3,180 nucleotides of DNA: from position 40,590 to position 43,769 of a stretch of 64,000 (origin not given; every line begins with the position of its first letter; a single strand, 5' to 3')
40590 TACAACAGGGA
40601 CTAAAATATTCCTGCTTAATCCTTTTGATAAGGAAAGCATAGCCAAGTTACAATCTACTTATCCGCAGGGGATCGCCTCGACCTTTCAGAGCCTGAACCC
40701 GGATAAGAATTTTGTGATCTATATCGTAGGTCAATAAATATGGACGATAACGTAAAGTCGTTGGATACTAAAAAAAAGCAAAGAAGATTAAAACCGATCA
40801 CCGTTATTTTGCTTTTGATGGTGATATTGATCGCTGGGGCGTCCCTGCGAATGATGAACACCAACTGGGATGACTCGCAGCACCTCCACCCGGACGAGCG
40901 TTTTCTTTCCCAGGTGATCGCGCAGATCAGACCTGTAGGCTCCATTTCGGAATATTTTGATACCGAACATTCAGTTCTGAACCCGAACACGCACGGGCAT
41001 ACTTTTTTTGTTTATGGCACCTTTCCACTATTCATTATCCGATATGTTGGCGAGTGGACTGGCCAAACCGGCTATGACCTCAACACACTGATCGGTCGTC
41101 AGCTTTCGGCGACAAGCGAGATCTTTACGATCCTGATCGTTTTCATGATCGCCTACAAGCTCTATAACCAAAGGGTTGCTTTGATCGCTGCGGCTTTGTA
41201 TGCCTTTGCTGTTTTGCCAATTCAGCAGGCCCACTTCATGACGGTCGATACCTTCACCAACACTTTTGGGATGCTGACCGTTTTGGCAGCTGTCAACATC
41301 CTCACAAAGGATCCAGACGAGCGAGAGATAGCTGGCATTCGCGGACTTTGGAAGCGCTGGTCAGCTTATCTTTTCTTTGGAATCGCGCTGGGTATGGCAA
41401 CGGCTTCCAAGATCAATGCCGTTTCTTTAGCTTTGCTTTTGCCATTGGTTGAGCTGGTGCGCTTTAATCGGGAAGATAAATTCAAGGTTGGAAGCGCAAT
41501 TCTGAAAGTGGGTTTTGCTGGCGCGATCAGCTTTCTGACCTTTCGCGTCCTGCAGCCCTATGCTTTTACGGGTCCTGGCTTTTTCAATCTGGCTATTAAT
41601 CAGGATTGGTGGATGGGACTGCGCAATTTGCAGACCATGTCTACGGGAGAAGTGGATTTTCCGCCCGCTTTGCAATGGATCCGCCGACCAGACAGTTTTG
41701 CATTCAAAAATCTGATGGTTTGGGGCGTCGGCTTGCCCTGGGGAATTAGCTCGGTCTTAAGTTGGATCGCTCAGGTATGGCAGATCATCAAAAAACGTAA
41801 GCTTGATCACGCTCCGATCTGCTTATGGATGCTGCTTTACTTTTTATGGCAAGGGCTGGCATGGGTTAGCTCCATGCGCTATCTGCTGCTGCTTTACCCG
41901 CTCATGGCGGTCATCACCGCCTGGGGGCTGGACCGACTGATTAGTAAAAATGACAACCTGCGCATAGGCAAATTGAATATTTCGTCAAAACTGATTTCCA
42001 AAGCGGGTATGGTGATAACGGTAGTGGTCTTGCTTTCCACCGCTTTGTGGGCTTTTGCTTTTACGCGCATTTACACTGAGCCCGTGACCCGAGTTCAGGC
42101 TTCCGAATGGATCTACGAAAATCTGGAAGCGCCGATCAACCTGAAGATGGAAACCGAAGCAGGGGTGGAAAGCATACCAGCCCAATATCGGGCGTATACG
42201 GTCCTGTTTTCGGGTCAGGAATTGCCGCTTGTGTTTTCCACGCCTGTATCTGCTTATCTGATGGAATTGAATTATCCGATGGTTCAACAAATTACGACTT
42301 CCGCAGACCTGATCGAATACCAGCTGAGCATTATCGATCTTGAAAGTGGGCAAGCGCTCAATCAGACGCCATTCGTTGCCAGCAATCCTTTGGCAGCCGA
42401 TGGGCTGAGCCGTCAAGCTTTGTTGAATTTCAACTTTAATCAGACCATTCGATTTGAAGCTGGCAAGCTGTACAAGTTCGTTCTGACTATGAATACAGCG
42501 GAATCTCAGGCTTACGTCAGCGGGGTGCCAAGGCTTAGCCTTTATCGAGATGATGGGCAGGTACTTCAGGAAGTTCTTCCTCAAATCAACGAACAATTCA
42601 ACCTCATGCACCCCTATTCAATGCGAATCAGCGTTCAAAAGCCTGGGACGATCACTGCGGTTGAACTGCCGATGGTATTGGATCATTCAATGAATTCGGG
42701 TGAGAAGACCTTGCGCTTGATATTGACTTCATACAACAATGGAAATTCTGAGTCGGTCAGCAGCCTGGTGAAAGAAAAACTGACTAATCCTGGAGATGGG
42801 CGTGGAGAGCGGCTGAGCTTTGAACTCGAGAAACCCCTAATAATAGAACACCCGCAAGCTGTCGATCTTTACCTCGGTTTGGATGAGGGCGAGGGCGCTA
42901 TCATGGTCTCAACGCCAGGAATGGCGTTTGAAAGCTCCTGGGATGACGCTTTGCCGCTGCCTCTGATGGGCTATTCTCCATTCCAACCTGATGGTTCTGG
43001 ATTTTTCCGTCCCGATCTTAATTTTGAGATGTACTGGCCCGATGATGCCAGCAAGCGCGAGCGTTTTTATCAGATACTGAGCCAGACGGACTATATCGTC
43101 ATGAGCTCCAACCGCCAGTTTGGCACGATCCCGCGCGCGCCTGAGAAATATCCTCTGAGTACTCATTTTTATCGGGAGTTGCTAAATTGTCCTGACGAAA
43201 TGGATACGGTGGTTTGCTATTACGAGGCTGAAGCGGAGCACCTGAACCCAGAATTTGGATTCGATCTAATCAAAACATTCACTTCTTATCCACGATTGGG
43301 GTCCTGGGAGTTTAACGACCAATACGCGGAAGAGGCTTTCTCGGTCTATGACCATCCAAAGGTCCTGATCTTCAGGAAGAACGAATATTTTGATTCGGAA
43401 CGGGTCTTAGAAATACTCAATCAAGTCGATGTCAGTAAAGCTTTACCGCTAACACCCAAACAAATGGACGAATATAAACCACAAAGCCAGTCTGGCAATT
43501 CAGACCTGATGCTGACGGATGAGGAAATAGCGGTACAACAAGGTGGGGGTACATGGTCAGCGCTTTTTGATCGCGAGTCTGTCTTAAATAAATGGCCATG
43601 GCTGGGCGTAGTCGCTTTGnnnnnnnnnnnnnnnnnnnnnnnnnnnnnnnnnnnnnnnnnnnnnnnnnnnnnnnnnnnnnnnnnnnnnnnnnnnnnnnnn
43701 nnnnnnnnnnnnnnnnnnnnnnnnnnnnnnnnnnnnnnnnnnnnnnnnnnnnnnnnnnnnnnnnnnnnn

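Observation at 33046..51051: About 18-kb translationally coupled lepA-to-cmk array encoding a GT-C-like/DUF2298 membrane machine of unknown function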

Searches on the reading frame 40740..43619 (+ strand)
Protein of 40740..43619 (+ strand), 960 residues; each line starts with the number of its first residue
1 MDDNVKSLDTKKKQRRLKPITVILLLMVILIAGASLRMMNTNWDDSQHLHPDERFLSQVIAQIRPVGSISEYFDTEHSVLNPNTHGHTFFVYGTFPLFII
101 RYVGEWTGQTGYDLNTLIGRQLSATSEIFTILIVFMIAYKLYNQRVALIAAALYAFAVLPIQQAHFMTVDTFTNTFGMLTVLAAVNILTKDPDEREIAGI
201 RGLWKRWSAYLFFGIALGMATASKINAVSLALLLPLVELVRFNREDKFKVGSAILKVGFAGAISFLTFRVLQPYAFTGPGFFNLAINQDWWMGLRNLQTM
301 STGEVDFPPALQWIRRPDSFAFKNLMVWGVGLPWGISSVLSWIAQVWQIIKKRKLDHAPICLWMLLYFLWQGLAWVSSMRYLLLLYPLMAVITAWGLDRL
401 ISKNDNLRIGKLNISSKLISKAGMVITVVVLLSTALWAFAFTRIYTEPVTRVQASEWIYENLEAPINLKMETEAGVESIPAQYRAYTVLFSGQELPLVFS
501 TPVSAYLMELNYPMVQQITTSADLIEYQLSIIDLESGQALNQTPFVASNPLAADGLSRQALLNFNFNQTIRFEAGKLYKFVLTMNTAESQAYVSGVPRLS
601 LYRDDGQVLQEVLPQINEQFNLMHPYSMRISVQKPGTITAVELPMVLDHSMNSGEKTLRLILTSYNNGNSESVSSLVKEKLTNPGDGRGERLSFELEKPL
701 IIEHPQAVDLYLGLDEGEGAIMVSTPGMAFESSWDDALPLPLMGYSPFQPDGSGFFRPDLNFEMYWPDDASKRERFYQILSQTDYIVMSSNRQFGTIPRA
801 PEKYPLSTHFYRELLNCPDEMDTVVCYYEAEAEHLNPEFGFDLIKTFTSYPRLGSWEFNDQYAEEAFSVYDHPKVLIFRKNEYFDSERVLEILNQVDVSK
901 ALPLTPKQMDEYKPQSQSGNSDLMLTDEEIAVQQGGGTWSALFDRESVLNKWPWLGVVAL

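Call 37: find_homologous_proteins(query=window:40740-43619:+, max_evalue=0.00001)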
Query window:40740-43619:+ (960 aa): 931 proteins with E <= 0.00001 among 8000 candidates; the best 120 are listed.
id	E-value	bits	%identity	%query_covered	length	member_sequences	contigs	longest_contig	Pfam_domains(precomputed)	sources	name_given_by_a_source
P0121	1.9e-272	925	49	93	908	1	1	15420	PF02366.25,PF13231.13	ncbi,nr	ncbi:MAG TPA: hypothetical protein DDW97_03095, partial [Anaerolineaceae bacterium]|nr:hypothetical 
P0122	2.1e-244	832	42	97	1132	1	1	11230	PF10060.16,PF13231.13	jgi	jgi:4-amino-4-deoxy-L-arabinose transferase-like glycosyltransferase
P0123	3.4e-244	831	44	95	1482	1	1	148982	PF10060.16,PF13231.13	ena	-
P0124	5.4e-235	801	41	97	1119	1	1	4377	PF10060.16,PF13231.13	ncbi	ncbi:MAG: DUF2298 domain-containing protein, partial [Anaerolineales bacterium]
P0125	7.3e-228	777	42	98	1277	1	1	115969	PF10060.16,PF02366.25,PF13231.13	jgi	-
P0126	3.0e-225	769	41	98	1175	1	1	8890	PF10060.16,PF02366.25,PF13231.13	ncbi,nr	ncbi:MAG TPA: hypothetical protein DF984_02910, partial [Anaerolineaceae bacterium]|nr:hypothetical 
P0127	1.9e-220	753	41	97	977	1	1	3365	PF13231.13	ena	-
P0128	2.9e-213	729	40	97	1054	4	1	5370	PF02366.25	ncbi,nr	ncbi:MAG: hypothetical protein HPY76_13745, partial [Anaerolineae bacterium]|nr:hypothetical protein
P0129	1.2e-208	714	41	99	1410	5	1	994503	PF10060.16,PF02366.25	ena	-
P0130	7.0e-207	708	40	97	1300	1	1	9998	PF10060.16,PF02366.25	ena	-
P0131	5.4e-204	698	40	96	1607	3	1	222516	PF10060.16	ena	-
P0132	2.7e-203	696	39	98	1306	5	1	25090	PF10060.16,PF13231.13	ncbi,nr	ncbi:MAG: hypothetical protein HN413_03170, partial [Chloroflexi bacterium]|nr:hypothetical protein 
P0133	1.3e-202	694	38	99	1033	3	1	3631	-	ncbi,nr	ncbi:MAG: hypothetical protein JW750_08520, partial [Anaerolineaceae bacterium]|nr:hypothetical prot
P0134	4.2e-202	692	57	57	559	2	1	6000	-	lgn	-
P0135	1.6e-199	684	39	97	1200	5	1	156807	PF10060.16,PF02366.25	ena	-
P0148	2.7e-191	656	37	97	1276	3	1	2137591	PF10060.16,PF02366.25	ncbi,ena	-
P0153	4.1e-188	646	37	99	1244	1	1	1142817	PF10060.16,PF02366.25,PF13231.13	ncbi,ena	-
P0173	2.8e-183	630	36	61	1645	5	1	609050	PF10060.16,PF02366.25,PF13231.13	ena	-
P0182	2.1e-182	627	35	100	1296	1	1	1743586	PF10060.16,PF02366.25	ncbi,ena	-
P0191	8.7e-181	622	43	47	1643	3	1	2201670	PF10060.16,PF02366.25,PF13231.13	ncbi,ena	-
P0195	9.0e-180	618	40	57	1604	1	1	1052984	PF10060.16,PF13231.13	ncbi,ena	-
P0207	1.4e-177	611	43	52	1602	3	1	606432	PF10060.16,PF02366.25,PF13231.13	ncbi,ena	-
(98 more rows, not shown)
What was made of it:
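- The PMT-like/DUF2298 fusion recurs in hundreds of roughly 1,600-aa Anaerolineae proteins (call 37).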

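Call 51: predict_structure(alignment_id=A2)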
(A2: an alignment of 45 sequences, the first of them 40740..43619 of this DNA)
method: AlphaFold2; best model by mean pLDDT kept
length: 960 residues; sequences in the alignment: 45
mean_pLDDT: 85.4   pTM: 0.82
mean pLDDT of the five models: 85.4, 84.5, 83.6, 83.6, 82.6
residues with pLDDT >= 90: 418; 70-90: 435; 50-70: 76; < 50: 31
segments of 3 or more residues with pLDDT < 50: 1-15, 917-922, 936-940
pLDDT, mean of each block of 10 residues (from residue 1): 35 58 96 95 85 88 90 90 84 87 93 93 97 98 96 95 90 97 95 66 85 98 94 95 79 92 96 89 89 86 84 84 87 94 95 90 95 83 94 96 85 90 96 93 86 91 93 90 89 86 87 82 80 87 69 58 85 88 87 88 83 86 91 92 90 88 87 93 70 94 91 91 89 85 85 83 91 91 89 81 92 89 86 77 91 79 58 84 87 88 89 59 54 50 63 66
secondary structure, 60 per line:
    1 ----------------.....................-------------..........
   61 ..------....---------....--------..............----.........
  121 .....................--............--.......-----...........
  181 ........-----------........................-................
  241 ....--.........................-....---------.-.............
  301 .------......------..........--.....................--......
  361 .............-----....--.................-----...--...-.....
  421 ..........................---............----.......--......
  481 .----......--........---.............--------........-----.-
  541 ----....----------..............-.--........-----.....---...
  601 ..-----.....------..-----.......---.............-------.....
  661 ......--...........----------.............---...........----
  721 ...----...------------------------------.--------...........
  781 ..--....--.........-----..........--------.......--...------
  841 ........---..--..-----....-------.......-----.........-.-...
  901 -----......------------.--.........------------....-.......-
elements in order (helices of 4 or more, strands of 3 or more residues): H17-37 H51-62 H69-72 H82-85 H94-107 H112-141 H144-155 H158-164 H170-188 H200-223 H225-244 H247-271 H288-301 H308-313 H320-329 H332-352 H355-373 H379-382 H385-401 E407-409 E412-414 H416-446 H450-461 E466-472 E475-481 E486-491 E494-501 E505-517 E526-533 E545-548 E559-572 E577-584 E590-594 E598-602 E608-612 E626-632 E636-648 E656-666 E669-679 E690-702 E706-716 E721-723 E728-730 H770-782 E785-788 H791-799 H805-814 H823-829 E841-848 H863-866 E874-880 H886-894 H906-911 H927-935 H948-951 H953-959
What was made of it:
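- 42135..43439 (+): M1759 residues 466-900: extracytoplasmic beta-sandwich region (466-730) followed by an alpha/beta domain (770-900) with a highly conserved block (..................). AF2 secondary structure (call 51).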

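Call 53: fold_search(model_id=the predicted structure, library=pdb)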
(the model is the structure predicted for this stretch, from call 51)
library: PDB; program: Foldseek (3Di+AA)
matches with E <= 10: 740; with E <= 0.001: 38
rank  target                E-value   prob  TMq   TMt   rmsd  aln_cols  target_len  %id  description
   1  3wak                  7.7e-09  1.00  0.32  0.36  11.6       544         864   14  Crystal structure of the Archaeoglobus fulgidus oligosaccharyltransferase (O29867_ARCFU) in the apo form (released 2013-10-30)
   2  7e9s_A                2.3e-08  1.00  0.32  0.35  11.2       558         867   14  Archaeal oligosaccharyltransferase AglB from Archaeoglobus fulgidus in complex with an inhibitory peptide and a dolich (released 2021-09-08)
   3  3waj                  7.7e-08  1.00  0.30  0.35  12.5       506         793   13  Crystal structure of the Archaeoglobus fulgidus oligosaccharyltransferase (O29867_ARCFU) complex with Zn and sulfate (released 2013-10-30)
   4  5gmy_A                1.2e-07  1.00  0.30  0.33  13.6       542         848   13  Crystal structure of the Archaeoglobus fulgidus oligosaccharyltransferase (O29867_ARCFU) tethered with an acceptor pep (released 2017-02-01)
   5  5ezm                  7.7e-07  1.00  0.27  0.45  12.6       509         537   15  Crystal Structure of ArnT from Cupriavidus metallidurans in the apo state (released 2016-02-17)
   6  5f15                  8.7e-07  1.00  0.27  0.44  13.7       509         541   15  Crystal Structure of ArnT from Cupriavidus metallidurans bound to Undecaprenyl phosphate (released 2016-02-17)
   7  6ezn_F                2.4e-06  1.00  0.29  0.41  13.0       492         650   13  Cryo-EM structure of the yeast oligosaccharyltransferase (OST) complex (released 2018-01-17)
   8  7bvc_A                2.6e-06  1.00  0.31  0.28  19.5      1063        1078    8  Cryo-EM structure of Mycobacterium smegmatis arabinosyltransferase EmbA-EmbB-AcpM2 in complex with ethambutol (released 2020-04-29)
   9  7oci_F                3.7e-06  1.00  0.30  0.43  11.5       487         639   13  Cryo-EM structure of yeast Ost6p containing oligosaccharyltransferase complex (released 2022-02-16)
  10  6c26_A                5.9e-06  1.00  0.30  0.42  13.5       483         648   16  The Cryo-EM structure of a eukaryotic oligosaccharyl transferase complex (released 2018-01-31)
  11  8pn9_A                7.3e-06  1.00  0.32  0.45  10.2       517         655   13  Structure of human oligosaccharyltransferase OST-A complex bound to NGI-1 (released 2024-05-08)
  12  8age_A                7.9e-06  1.00  0.30  0.43  10.6       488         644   14  Structure of yeast oligosaccharylransferase complex with acceptor peptide bound (released 2022-12-07)
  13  6s7t_A                7.9e-06  1.00  0.28  0.36   9.9       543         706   13  Cryo-EM structure of human oligosaccharyltransferase complex OST-B (released 2019-12-18)
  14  6s7o_A                8.3e-06  1.00  0.32  0.45  10.1       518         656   14  Cryo-EM structure of human oligosaccharyltransferase complex OST-A (released 2019-12-18)
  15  9i5k_A                9.0e-06  1.00  0.32  0.58   6.7       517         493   13  Structure of the Chaetomium thermophilum Pmt4 homodimer (C2 symmetry) (released 2025-12-24)
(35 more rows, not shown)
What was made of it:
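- On GT-C glycosyltransferase superfamily: The M1759 N-domain matches AglB at E 7.7e-9, ArnT at 7.7e-7 (TMt 0.45) and Pmt4 with TMt 0.58 (call 53).
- Closest known: PMT/ArnT-type GT-C enzymes. Same: GT-C fold (call 53).
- Foldseek finds AglB at E 7.7e-9, ArnT, STT3, Emb, Pmt4, ALG9/12 and AftA (calls 51, 53).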

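Call 81: find_encoding_contigs(protein=P0191, flank=10000, max_places=1)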
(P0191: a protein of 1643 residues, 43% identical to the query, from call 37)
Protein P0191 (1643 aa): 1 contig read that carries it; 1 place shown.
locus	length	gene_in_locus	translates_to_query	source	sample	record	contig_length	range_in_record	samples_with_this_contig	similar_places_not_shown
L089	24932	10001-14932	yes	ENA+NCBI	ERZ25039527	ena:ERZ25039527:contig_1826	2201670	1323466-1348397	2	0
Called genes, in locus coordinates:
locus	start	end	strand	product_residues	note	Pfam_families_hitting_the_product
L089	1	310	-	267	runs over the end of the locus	PF00696:AA_kinase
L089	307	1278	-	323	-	PF00288:GHMP_kinases_N, PF08544:GHMP_kinases_C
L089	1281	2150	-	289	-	PF01040:UbiA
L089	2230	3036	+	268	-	PF01479:S4, PF01728:FtsJ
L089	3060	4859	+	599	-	PF00009:GTP_EFTU, PF03144:GTP_EFTU_D2, PF14492:EFG_III (faint), PF00679:EFG_C, PF06421:LepA_C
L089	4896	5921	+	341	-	PF01073:3Beta_HSD, PF01370:Epimerase, PF02719:Polysacc_synt_2, PF04321:RmlD_sub_bind, PF16363:GDP_Man_Dehyd, PF07993:NAD_binding_4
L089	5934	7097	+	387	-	PF13439:Glyco_transf_4, PF13579:Glyco_trans_4_4, PF00534:Glycos_transf_1, PF13692:Glyco_trans_1_4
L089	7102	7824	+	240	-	PF13489:Methyltransf_23, PF13847:Methyltransf_31, PF08241:Methyltransf_11, PF08242:Methyltransf_12 (weak), PF13649:Methyltransf_25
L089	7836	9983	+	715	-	PF13231:PMT_2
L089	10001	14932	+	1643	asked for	PF02366:PMT, PF13231:PMT_2 (weak), PF10060:DUF2298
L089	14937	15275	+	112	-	PF06108:DUF952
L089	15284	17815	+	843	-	PF10060:DUF2298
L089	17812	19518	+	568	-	-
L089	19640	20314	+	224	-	PF02224:Cytidylate_kin, PF13189:Cytidylate_kin2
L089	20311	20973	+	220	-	PF01553:Acyltransferase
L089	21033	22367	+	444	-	PF03577:Peptidase_C69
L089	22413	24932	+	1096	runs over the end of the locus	PF02743:dCache_1, PF00672:HAMP (weak), PF13185:GAF_2 (weak), PF00989:PAS (weak), PF13188:PAS_8 (weak), PF13426:PAS_9 (faint), PF00512:HisKA, PF02518:HATPase_c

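Call 82: find_encoding_contigs(protein=P0148, flank=10000, max_places=1)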
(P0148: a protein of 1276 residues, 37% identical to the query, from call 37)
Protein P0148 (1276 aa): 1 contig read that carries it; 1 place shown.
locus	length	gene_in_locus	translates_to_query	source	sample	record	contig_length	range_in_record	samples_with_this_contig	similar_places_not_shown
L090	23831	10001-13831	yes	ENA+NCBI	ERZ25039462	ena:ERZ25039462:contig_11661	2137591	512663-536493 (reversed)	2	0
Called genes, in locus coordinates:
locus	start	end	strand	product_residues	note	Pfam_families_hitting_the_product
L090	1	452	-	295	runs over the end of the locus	PF01040:UbiA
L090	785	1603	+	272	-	PF01479:S4, PF01728:FtsJ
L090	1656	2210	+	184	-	PF04167:DUF402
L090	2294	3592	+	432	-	PF00009:GTP_EFTU, PF00071:Ras (faint), PF03144:GTP_EFTU_D2, PF14492:EFG_III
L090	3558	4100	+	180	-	PF00679:EFG_C, PF06421:LepA_C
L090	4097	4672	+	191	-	PF03706:LPG_synthase_TM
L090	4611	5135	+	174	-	PF03706:LPG_synthase_TM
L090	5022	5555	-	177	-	-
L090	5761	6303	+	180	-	PF00534:Glycos_transf_1, PF13692:Glyco_trans_1_4, PF20706:GT4-conflict (weak)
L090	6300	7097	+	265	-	PF13489:Methyltransf_23, PF08241:Methyltransf_11, PF08242:Methyltransf_12, PF13649:Methyltransf_25, PF13847:Methyltransf_31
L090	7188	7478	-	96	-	PF01476:LysM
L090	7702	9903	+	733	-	PF13231:PMT_2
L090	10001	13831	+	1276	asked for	PF02366:PMT (weak), PF10060:DUF2298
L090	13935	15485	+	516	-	PF10060:DUF2298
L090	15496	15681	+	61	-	-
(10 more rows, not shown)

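Call 83: find_encoding_contigs(protein=P0195, flank=10000, max_places=1)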
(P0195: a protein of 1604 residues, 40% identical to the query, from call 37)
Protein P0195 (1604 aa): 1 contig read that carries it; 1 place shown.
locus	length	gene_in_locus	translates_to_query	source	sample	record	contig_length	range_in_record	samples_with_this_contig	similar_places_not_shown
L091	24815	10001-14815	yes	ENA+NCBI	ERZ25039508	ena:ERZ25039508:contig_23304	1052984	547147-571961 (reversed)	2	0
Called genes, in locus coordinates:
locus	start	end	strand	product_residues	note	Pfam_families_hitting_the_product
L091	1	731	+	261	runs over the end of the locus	PF01728:FtsJ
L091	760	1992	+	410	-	PF07690:MFS_1, PF12832:MFS_1_like (weak)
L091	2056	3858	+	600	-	PF00009:GTP_EFTU, PF03144:GTP_EFTU_D2, PF22042:EF-G_D2 (weak), PF00679:EFG_C, PF06421:LepA_C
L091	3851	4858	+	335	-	PF03706:LPG_synthase_TM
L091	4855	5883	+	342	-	PF01073:3Beta_HSD, PF01370:Epimerase, PF02719:Polysacc_synt_2, PF04321:RmlD_sub_bind, PF16363:GDP_Man_Dehyd, PF07993:NAD_binding_4, PF16363:GDP_Man_Dehyd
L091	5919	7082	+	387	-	PF20706:GT4-conflict (faint), PF13439:Glyco_transf_4, PF13579:Glyco_trans_4_4, PF00534:Glycos_transf_1, PF13692:Glyco_trans_1_4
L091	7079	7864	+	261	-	PF13489:Methyltransf_23, PF13847:Methyltransf_31, PF08241:Methyltransf_11, PF08242:Methyltransf_12 (weak), PF13649:Methyltransf_25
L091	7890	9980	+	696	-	PF13231:PMT_2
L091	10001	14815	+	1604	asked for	PF13231:PMT_2, PF10060:DUF2298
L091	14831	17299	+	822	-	PF10060:DUF2298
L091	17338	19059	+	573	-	-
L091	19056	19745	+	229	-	PF02224:Cytidylate_kin, PF13189:Cytidylate_kin2, PF13238:AAA_18 (faint), PF13207:AAA_17 (faint)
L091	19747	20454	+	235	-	PF01553:Acyltransferase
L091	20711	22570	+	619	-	PF02743:dCache_1, PF00672:HAMP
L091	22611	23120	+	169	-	PF00989:PAS (weak), PF13188:PAS_8 (weak)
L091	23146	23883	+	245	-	PF00512:HisKA, PF02518:HATPase_c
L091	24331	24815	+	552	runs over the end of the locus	PF04997:RNA_pol_Rpb1_1, PF00623:RNA_pol_Rpb1_2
